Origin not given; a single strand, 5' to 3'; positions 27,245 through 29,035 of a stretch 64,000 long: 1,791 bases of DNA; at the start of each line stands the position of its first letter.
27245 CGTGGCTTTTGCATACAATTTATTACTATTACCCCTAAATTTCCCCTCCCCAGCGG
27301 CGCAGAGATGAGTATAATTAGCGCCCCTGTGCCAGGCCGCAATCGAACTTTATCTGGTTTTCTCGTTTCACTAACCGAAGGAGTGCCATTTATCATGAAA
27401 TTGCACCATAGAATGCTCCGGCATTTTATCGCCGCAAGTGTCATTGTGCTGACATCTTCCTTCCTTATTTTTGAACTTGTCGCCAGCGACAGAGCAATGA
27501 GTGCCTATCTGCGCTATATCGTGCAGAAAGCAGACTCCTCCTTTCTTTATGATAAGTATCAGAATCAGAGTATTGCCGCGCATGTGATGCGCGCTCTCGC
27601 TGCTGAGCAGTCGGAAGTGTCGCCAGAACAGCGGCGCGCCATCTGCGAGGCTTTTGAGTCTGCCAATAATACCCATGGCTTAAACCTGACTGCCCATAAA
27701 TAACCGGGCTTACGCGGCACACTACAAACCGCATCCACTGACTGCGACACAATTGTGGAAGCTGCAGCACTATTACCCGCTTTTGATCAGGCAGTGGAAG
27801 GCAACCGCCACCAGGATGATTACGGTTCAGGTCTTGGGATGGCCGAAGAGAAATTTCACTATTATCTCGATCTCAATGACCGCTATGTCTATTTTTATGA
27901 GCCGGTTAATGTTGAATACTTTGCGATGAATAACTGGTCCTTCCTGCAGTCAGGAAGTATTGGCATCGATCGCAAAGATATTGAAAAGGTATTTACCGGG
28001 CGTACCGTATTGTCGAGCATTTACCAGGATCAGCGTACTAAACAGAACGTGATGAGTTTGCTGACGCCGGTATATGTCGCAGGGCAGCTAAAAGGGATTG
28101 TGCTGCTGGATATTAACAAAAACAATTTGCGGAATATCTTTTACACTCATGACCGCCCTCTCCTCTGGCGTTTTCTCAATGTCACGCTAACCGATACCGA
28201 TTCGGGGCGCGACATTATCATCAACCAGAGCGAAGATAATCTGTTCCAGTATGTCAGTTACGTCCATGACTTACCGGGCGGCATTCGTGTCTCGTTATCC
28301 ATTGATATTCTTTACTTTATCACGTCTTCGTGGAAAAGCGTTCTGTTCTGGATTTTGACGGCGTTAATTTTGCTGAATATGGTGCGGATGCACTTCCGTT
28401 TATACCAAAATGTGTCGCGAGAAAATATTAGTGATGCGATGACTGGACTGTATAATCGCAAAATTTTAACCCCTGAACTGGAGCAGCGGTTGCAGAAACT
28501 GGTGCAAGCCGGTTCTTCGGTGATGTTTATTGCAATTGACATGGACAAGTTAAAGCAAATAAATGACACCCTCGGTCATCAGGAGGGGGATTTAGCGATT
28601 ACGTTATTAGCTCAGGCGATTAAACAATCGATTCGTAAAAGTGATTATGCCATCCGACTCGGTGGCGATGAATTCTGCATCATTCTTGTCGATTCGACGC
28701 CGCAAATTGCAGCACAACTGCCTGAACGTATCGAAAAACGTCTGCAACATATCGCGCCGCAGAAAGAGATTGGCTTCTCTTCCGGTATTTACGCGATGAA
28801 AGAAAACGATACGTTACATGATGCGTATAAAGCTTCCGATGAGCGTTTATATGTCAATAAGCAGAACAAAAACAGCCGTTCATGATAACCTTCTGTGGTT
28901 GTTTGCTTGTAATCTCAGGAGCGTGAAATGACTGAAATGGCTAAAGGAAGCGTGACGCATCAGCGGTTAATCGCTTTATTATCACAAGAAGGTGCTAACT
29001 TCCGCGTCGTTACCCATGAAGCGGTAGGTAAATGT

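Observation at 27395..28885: In-frame TAA nonsense codon splits yeaJ/dgcJ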

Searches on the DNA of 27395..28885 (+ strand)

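Call 3: search_dna_similar(query=window:27395-28885:+, collection=ecoli_genomes, mode=near, max_rows=40)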
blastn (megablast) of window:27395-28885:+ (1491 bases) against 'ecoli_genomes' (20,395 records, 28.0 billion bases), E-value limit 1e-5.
Records with a match: 5415; places in all: 5443; records where one place covers at least 80% of the query: 5373.
Genomes with a match: 5415 of 5426; with a place that covers at least 80% of the query: 5373. Places per genome that has any: lowest 1, median 1, highest 2. On chromosomes: 5441 places; on plasmids: 2.
Best place of each record, by identity: >=99% 3709; 95-99% 1706.
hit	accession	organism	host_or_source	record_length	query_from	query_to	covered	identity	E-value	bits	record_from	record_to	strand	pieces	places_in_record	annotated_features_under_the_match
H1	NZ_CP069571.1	Escherichia coli strain FDAARGOS_1250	Homo sapiens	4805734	1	1491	100%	99.9%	0e+0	2766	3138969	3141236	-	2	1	dgcJ: diguanylate cyclase DgcJ | IS1-like element IS1A family transposase | diguanylate cyclase domain-containing protein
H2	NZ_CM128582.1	Escherichia coli strain 600029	Homo sapiens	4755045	1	1491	100%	99.9%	0e+0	2765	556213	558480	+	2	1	GAPES1 domain-containing protein (x2) | IS1 family transposase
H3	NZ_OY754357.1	Escherichia coli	-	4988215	1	1491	100%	99.9%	0e+0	2768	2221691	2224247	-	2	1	dgcJ: diguanylate cyclase DgcJ | IS5-like element IS903B family transposase | GAPES1 domain-containing protein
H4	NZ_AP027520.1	Escherichia coli strain LR-31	Homo sapiens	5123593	1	1491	100%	99.9%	0e+0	2756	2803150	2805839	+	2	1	IS5-like element IS5 family transposase | diguanylate cyclase domain-containing protein | GAPES1 domain-containing protein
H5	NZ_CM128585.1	Escherichia coli strain 300490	Homo sapiens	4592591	1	1491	100%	99.9%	0e+0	2756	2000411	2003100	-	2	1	IS5-like element IS5 family transposase | diguanylate cyclase domain-containing protein | GAPES1 domain-containing protein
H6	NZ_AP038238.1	Escherichia coli strain HCM-25C-3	Gallus gallus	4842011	1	1491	100%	99.9%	0e+0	2756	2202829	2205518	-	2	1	IS5-like element IS5 family transposase | diguanylate cyclase domain-containing protein | GAPES1 domain-containing protein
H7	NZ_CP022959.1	Escherichia coli ATCC 8739 strain ATCC 8739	stepwise adaptation to AgNO3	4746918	1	1491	100%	99.9%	0e+0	2748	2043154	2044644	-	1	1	dgcJ: diguanylate cyclase DgcJ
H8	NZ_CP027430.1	Escherichia coli strain AS19-RrmA-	not applicable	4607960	1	1491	100%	99.9%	0e+0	2748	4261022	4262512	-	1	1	dgcJ: diguanylate cyclase DgcJ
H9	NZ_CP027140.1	Escherichia coli strain AR_0369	missing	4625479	1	1491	100%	99.9%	0e+0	2748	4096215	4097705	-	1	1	dgcJ: diguanylate cyclase DgcJ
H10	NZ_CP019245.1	Escherichia coli strain Combat13F7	Homo sapiens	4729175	1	1491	100%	99.9%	0e+0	2748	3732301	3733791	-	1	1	dgcJ: diguanylate cyclase DgcJ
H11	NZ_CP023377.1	Escherichia coli strain 127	canine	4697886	1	1491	100%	99.9%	0e+0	2748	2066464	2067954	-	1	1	dgcJ: diguanylate cyclase DgcJ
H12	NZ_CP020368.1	Escherichia coli strain BLR(DE3)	commercial strain obtained from Novagen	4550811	1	1491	100%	99.9%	0e+0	2748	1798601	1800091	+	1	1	dgcJ: diguanylate cyclase DgcJ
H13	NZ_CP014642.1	Escherichia coli strain BLK16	Engineered variant of Escherichia coli ...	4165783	1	1491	100%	99.9%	0e+0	2748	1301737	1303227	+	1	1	dgcJ: diguanylate cyclase DgcJ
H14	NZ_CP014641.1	Escherichia coli strain BLK9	engineered variant of Escherichia coli ...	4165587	1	1491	100%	99.9%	0e+0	2748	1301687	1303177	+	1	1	dgcJ: diguanylate cyclase DgcJ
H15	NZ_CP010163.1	Escherichia coli strain H2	not applicable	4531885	1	1491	100%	99.9%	0e+0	2748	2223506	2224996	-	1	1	dgcJ: diguanylate cyclase DgcJ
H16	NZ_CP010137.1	Escherichia coli strain D2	dog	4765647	1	1491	100%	99.9%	0e+0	2748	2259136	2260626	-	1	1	dgcJ: diguanylate cyclase DgcJ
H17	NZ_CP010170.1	Escherichia coli strain H6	not applicable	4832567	1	1491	100%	99.9%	0e+0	2748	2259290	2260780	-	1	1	dgcJ: diguanylate cyclase DgcJ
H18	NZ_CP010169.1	Escherichia coli strain H5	not applicable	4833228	1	1491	100%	99.9%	0e+0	2748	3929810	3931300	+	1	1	dgcJ: diguanylate cyclase DgcJ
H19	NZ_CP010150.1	Escherichia coli strain D7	dog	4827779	1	1491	100%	99.9%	0e+0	2748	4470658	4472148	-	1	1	dgcJ: diguanylate cyclase DgcJ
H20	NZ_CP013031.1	Escherichia coli strain H1827/12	Homo sapiens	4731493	1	1491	100%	99.9%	0e+0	2748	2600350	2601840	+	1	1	dgcJ: diguanylate cyclase DgcJ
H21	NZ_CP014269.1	Escherichia coli B strain C3029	laboratory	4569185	1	1491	100%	99.9%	0e+0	2748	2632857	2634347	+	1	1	dgcJ: diguanylate cyclase DgcJ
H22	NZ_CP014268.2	Escherichia coli B strain C2566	laboratory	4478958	1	1491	100%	99.9%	0e+0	2748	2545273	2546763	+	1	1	dgcJ: diguanylate cyclase DgcJ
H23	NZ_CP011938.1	Escherichia coli strain C43(DE3)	missing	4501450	1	1491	100%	99.9%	0e+0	2748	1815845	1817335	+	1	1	dgcJ: diguanylate cyclase DgcJ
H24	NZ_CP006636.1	Escherichia coli PCN061 strain PCN061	-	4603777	1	1491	100%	99.9%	0e+0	2748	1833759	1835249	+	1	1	dgcJ: diguanylate cyclase DgcJ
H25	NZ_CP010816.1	Escherichia coli strain BL21 (TaKaRa)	NA(common laboratory strain)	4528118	1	1491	100%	99.9%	0e+0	2748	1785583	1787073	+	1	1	dgcJ: diguanylate cyclase DgcJ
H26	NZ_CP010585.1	Escherichia coli strain C41(DE3)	not applicable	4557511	1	1491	100%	99.9%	0e+0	2748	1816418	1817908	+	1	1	dgcJ: diguanylate cyclase DgcJ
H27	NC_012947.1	Escherichia coli 'BL21-Gold(DE3)pLysS AG' strain ...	-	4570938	1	1491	100%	99.9%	0e+0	2748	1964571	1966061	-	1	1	dgcJ: diguanylate cyclase DgcJ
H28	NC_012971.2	Escherichia coli BL21(DE3) strain BL21(DE3)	-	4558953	1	1491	100%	99.9%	0e+0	2748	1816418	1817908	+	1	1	dgcJ: diguanylate cyclase DgcJ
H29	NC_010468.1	Escherichia coli ATCC 8739 strain ATCC 8739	-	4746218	1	1491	100%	99.9%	0e+0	2748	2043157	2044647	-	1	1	dgcJ: diguanylate cyclase DgcJ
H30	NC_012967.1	Escherichia coli B str. REL606 strain REL606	-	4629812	1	1491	100%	99.9%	0e+0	2748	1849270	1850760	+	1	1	dgcJ: diguanylate cyclase DgcJ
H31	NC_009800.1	Escherichia coli HS strain HS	-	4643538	1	1491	100%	99.9%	0e+0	2748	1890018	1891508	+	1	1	dgcJ: diguanylate cyclase DgcJ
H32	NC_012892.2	Escherichia coli BL21(DE3) strain BL21(DE3)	-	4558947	1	1491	100%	99.9%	0e+0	2748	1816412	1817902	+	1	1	dgcJ: diguanylate cyclase DgcJ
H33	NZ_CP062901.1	Escherichia coli O152:H23 strain Res13-Lact-ER01-35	Sus scrofa domesticus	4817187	1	1491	100%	99.9%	0e+0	2748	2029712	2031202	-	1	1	dgcJ: diguanylate cyclase DgcJ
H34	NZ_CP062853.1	Escherichia coli O9:H10 strain Res13-Lact-PEB20-37-A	Sus scrofa domesticus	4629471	1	1491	100%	99.9%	0e+0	2748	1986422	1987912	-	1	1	dgcJ: diguanylate cyclase DgcJ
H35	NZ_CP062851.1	Escherichia coli O9:H10 strain Res13-Lact-PEB21-38-A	Sus scrofa domesticus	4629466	1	1491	100%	99.9%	0e+0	2748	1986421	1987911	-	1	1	dgcJ: diguanylate cyclase DgcJ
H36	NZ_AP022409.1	Escherichia coli strain STW0522-31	-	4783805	1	1491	100%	99.9%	0e+0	2748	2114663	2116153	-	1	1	dgcJ: diguanylate cyclase DgcJ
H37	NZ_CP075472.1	Escherichia coli strain NT1F25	pig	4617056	1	1491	100%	99.9%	0e+0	2748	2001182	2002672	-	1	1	dgcJ: diguanylate cyclase DgcJ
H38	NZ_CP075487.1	Escherichia coli strain NT1F34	pig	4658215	1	1491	100%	99.9%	0e+0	2748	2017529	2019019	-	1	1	dgcJ: diguanylate cyclase DgcJ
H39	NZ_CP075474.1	Escherichia coli strain NT1N28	pig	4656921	1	1491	100%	99.9%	0e+0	2748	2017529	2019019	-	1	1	dgcJ: diguanylate cyclase DgcJ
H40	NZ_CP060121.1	Escherichia coli BL21 strain BL21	not applicable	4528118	1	1491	100%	99.9%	0e+0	2748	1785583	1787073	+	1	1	dgcJ: diguanylate cyclase DgcJ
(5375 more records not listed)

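Call 4: get_annotated_region(hit=H28, flank=3000)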
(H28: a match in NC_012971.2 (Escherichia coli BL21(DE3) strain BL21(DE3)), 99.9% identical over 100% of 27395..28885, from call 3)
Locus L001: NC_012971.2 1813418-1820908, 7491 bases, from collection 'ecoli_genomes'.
description: Escherichia coli BL21(DE3), complete sequence
organism: Escherichia coli BL21(DE3) strain BL21(DE3) (NCBI taxid 469008)
replicon: chromosome; assembly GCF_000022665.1
host: -; source: -; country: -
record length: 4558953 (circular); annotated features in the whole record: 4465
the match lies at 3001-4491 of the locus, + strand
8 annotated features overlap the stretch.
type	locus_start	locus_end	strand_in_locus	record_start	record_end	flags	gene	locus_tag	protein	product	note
CDS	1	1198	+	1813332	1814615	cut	yeaH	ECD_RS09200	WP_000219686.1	YeaH/YhbH family protein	-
CDS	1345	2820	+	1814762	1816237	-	cdgI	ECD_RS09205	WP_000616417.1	GGDEF domain-containing protein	-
CDS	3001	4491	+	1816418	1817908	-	dgcJ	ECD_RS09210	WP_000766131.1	diguanylate cyclase DgcJ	-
CDS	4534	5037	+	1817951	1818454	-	yeaK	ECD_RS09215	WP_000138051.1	mischarged aminoacyl-tRNA deacylase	-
CDS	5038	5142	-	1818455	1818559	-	yoaI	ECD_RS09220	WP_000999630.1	small membrane protein YoaI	-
CDS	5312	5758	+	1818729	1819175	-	yeaL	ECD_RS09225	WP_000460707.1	DUF441 domain-containing protein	-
CDS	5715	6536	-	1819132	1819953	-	nimR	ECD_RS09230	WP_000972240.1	DNA-binding transcriptional regulator NimR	-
CDS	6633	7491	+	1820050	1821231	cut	nimT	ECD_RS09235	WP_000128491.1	2-nitroimidazole transporter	-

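Call 5: search_dna_similar(query=window:27661-27743:+, collection=ecoli_genomes, mode=near, max_rows=30)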
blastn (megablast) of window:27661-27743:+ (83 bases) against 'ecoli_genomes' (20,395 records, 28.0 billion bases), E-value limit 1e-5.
Records with a match: 5406; places in all: 5408; records where one place covers at least 80% of the query: 5405.
Genomes with a match: 5406 of 5426; with a place that covers at least 80% of the query: 5405. Places per genome that has any: lowest 1, median 1, highest 2. On chromosomes: 5406 places; on plasmids: 2.
Best place of each record, by identity: 95-99% 5396; 90-95% 10.
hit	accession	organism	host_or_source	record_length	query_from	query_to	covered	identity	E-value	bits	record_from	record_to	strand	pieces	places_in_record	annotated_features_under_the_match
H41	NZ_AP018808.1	Escherichia coli strain E2865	Bos taurus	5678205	1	83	100%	98.8%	2e-33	148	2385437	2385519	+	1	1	dgcJ: diguanylate cyclase DgcJ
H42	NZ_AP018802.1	Escherichia coli strain E2863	Bos taurus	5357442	1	83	100%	98.8%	2e-33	148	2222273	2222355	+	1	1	dgcJ: diguanylate cyclase DgcJ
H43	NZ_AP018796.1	Escherichia coli strain E2855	Bos taurus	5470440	1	83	100%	98.8%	2e-33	148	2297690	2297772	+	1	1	dgcJ: diguanylate cyclase DgcJ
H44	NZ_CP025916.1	Escherichia coli strain 120899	Homo sapiens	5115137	1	83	100%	98.8%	2e-33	148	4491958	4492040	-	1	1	dgcJ: diguanylate cyclase DgcJ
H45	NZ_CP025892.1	Escherichia coli strain 503025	Homo sapiens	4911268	1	83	100%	98.8%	2e-33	148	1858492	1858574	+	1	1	dgcJ: diguanylate cyclase DgcJ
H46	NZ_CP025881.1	Escherichia coli strain 503440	Homo sapiens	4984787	1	83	100%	98.8%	2e-33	148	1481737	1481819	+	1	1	dgcJ: diguanylate cyclase DgcJ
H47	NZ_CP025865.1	Escherichia coli strain 504211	Homo sapiens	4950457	1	83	100%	98.8%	2e-33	148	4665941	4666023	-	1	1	dgcJ: diguanylate cyclase DgcJ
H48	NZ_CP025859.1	Escherichia coli strain 504239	Homo sapiens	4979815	1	83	100%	98.8%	2e-33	148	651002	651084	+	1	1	dgcJ: diguanylate cyclase DgcJ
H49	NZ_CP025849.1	Escherichia coli strain 600468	Homo sapiens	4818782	1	83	100%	98.8%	2e-33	148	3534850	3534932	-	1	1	dgcJ: diguanylate cyclase DgcJ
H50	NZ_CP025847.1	Escherichia coli strain 602354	Homo sapiens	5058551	1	83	100%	98.8%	2e-33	148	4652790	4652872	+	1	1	dgcJ: diguanylate cyclase DgcJ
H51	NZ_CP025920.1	Escherichia coli strain 103605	Homo sapiens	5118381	1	83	100%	98.8%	2e-33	148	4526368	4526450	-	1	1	dgcJ: diguanylate cyclase DgcJ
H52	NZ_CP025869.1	Escherichia coli strain 503829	Homo sapiens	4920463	1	83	100%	98.8%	2e-33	148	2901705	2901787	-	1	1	dgcJ: diguanylate cyclase DgcJ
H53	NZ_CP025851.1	Escherichia coli strain 510016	Homo sapiens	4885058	1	83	100%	98.8%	2e-33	148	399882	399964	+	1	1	dgcJ: diguanylate cyclase DgcJ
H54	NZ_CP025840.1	Escherichia coli strain 214-4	Homo sapiens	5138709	1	83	100%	98.8%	2e-33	148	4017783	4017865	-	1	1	dgcJ: diguanylate cyclase DgcJ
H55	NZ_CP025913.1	Escherichia coli strain 203740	Homo sapiens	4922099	1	83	100%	98.8%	2e-33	148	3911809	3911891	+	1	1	dgcJ: diguanylate cyclase DgcJ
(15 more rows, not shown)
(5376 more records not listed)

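Call 28: search_dna_similar(query=window:27682-27722:+, collection=ecoli_genomes, mode=near, max_evalue=10, max_rows=20)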
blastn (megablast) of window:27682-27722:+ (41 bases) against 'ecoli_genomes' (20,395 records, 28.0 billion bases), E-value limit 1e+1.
No match.

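Call 43: search_dna_similar(query=window:27553-27853:+, collection=ecoli_genomes, mode=near, rows=spread, max_rows=24)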
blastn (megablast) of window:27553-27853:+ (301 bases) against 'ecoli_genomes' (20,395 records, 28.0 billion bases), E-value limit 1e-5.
Records with a match: 5408; places in all: 5411; records where one place covers at least 80% of the query: 5405.
Genomes with a match: 5408 of 5426; with a place that covers at least 80% of the query: 5405. Places per genome that has any: lowest 1, median 1, highest 2. On chromosomes: 5409 places; on plasmids: 2.
Best place of each record, by identity: >=99% 4213; 95-99% 1195.
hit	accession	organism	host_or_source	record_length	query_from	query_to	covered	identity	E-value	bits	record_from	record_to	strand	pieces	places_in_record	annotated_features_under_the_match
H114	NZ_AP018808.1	Escherichia coli strain E2865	Bos taurus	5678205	1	301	100%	99.7%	8e-154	551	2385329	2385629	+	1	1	dgcJ: diguanylate cyclase DgcJ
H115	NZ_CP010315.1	Escherichia coli strain 789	Turkey with septicemic infection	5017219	1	301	100%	99.7%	8e-154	551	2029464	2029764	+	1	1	dgcJ: diguanylate cyclase DgcJ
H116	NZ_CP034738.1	Escherichia coli strain L65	missing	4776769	1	301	100%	99.7%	8e-154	551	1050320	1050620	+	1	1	dgcJ: diguanylate cyclase DgcJ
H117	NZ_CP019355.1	Escherichia coli strain XH988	Homo sapiens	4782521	1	301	100%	99.7%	8e-154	551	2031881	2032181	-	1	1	dgcJ: diguanylate cyclase DgcJ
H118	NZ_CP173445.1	Escherichia coli strain 98233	Homo sapiens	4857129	1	301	100%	99.7%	8e-154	551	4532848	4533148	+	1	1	dgcJ: diguanylate cyclase DgcJ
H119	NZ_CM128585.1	Escherichia coli strain 300490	Homo sapiens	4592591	1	301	100%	99.7%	8e-154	551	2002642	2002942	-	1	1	GAPES1 domain-containing protein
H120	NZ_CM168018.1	Escherichia coli strain PEC165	Sus scrofa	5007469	1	301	100%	99.7%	8e-154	551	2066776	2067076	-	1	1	dgcJ: diguanylate cyclase DgcJ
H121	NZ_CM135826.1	Escherichia coli strain FXCREC035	Homo sapiens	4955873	1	301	100%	99.7%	8e-154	551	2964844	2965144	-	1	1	dgcJ: diguanylate cyclase DgcJ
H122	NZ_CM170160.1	Escherichia coli strain GCM74-1-1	Homo sapiens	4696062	1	301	100%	99.7%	8e-154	551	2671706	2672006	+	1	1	dgcJ: diguanylate cyclase DgcJ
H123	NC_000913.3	Escherichia coli str. K-12 substr. MG1655 strain K-12 ...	-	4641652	1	301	100%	99.3%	4e-152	545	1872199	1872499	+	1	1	dgcJ: diguanylate cyclase DgcJ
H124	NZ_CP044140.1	Escherichia coli O157 strain AR-0430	missing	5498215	1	301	100%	99.3%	4e-152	545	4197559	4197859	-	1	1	dgcJ: diguanylate cyclase DgcJ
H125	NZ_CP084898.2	Escherichia coli strain gw25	laboratory experiment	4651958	1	301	100%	99.3%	4e-152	545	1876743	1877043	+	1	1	dgcJ: diguanylate cyclase DgcJ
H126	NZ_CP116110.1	Escherichia coli strain DETEC-P80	ICU patient rectal swab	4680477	1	301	100%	99.3%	4e-152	545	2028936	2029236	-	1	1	dgcJ: diguanylate cyclase DgcJ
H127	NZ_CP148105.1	Escherichia coli strain Nissle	missing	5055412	1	301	100%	99.3%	4e-152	545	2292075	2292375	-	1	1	dgcJ: diguanylate cyclase DgcJ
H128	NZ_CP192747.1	Escherichia coli strain TUM24567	Laboratory developed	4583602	1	301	100%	99.3%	4e-152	545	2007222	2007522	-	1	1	dgcJ: diguanylate cyclase DgcJ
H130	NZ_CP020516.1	Escherichia coli strain 222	Homo sapiens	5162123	1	301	100%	99.0%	2e-150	540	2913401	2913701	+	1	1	dgcJ: diguanylate cyclase DgcJ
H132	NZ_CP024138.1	Escherichia coli strain 14EC020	clinical patient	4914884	1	301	100%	98.7%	8e-149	534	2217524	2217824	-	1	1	dgcJ: diguanylate cyclase DgcJ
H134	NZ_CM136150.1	Escherichia coli strain PRO_A-1534-6M-A_ESBL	Homo sapiens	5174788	1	301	100%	98.7%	8e-149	534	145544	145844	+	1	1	dgcJ: diguanylate cyclase DgcJ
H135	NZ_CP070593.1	Escherichia coli strain ESC53083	Homo sapiens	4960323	1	301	100%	97.7%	8e-144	518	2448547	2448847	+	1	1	dgcJ: diguanylate cyclase DgcJ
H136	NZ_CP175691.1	Escherichia coli strain 18AR0845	Homo sapiens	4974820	1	301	100%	97.7%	8e-144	518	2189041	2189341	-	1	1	dgcJ: diguanylate cyclase DgcJ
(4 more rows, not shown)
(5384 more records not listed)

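Call 44: get_annotated_region(hit=H127, flank=0)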
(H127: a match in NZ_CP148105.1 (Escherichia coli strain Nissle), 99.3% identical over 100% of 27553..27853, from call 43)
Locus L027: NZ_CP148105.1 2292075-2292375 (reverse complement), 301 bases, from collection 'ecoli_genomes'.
description: Escherichia coli strain Nissle chromosome, complete genome
organism: Escherichia coli strain Nissle (NCBI taxid 562)
replicon: chromosome; assembly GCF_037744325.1
host: missing; source: -; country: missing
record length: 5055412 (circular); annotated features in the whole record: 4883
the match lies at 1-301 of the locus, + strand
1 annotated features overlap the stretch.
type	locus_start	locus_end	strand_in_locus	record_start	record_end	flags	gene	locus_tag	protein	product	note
CDS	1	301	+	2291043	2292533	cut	dgcJ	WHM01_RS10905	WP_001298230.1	diguanylate cyclase DgcJ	-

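Call 45: get_annotated_region(hit=H130, flank=0)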
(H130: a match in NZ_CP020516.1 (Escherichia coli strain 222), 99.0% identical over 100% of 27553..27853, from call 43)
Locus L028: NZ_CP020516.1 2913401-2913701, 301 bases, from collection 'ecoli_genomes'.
description: Escherichia coli strain 222 chromosome, complete genome
organism: Escherichia coli strain 222 (NCBI taxid 562)
replicon: chromosome; assembly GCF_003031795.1
host: Homo sapiens; source: urine; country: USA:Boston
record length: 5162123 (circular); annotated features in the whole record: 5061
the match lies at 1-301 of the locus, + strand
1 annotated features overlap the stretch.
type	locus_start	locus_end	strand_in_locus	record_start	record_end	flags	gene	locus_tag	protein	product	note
CDS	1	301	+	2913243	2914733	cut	dgcJ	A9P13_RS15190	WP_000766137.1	diguanylate cyclase DgcJ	-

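Call 46: get_annotated_region(hit=H132, flank=0)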
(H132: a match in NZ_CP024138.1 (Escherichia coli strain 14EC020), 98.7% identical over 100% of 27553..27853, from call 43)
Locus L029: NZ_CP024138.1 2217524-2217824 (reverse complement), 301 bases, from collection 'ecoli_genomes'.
description: Escherichia coli strain 14EC020 chromosome, complete genome
organism: Escherichia coli strain 14EC020 (NCBI taxid 562)
replicon: chromosome; assembly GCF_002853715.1
host: -; source: clinical patient; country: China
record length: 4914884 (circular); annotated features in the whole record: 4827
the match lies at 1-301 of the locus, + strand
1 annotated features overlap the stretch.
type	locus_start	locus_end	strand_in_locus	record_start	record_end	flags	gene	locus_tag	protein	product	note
CDS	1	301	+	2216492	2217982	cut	dgcJ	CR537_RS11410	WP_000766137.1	diguanylate cyclase DgcJ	-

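Call 47: get_annotated_region(hit=H134, flank=0)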
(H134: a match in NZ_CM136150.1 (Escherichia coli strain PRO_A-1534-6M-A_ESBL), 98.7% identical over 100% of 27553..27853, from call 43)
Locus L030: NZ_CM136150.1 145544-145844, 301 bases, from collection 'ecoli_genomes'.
description: Escherichia coli strain PRO_A-1534-6M-A_ESBL chromosome, whole genome shotgun sequence
organism: Escherichia coli strain PRO_A-1534-6M-A_ESBL (NCBI taxid 562)
replicon: chromosome; assembly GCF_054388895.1
host: Homo sapiens; source: feces; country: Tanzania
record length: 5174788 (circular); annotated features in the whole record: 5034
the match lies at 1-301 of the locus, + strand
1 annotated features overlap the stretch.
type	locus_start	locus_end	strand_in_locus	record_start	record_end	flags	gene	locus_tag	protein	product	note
CDS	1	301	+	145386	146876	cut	dgcJ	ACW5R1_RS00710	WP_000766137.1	diguanylate cyclase DgcJ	-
